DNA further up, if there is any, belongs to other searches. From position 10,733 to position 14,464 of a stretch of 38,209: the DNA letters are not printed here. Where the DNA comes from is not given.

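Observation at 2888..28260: Seven intact tandem paralogues of a ~1,140-aa lipoprotein occupy two thirds of the window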

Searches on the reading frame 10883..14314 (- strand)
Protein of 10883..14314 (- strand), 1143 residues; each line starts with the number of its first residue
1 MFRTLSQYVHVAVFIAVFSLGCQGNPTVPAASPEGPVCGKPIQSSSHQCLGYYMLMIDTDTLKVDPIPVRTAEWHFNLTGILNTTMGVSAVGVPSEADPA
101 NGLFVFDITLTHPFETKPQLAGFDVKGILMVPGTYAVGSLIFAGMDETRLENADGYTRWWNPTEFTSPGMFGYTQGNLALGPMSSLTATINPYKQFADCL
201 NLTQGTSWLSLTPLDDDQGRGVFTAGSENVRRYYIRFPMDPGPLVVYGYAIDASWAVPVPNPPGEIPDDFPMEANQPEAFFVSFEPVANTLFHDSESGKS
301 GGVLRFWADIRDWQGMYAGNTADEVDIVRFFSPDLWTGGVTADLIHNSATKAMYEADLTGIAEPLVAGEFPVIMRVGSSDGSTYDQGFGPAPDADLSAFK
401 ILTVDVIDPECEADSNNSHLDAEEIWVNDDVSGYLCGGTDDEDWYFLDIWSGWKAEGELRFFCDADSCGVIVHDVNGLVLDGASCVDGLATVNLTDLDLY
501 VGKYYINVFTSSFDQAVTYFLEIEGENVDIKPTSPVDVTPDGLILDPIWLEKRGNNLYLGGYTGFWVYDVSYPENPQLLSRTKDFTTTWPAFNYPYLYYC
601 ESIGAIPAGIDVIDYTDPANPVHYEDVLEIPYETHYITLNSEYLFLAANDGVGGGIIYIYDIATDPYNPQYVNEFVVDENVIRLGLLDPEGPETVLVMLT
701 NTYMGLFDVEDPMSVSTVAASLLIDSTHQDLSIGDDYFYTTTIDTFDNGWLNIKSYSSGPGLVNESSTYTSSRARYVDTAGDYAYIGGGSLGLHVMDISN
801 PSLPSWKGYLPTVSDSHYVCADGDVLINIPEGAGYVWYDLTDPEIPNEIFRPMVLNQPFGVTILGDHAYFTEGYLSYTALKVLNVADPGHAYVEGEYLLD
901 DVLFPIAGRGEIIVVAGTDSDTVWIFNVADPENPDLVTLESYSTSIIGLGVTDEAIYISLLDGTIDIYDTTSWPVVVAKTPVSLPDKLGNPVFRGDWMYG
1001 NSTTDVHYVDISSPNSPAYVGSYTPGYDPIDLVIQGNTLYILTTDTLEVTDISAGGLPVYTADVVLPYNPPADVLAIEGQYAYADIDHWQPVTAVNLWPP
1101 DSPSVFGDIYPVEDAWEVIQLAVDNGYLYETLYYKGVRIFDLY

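Call 4: search_protein_families(library=pfam, proteins=[window:10883-14314:-], max_evalue=1)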
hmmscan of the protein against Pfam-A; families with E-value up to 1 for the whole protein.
window:10883-14314:- (1143 aa): 1 family
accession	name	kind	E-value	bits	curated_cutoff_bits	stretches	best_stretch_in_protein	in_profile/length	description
PF08309.17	LVIVD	-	4.8e-10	39.1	20.2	1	774-808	4-38/42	LVIVD repeat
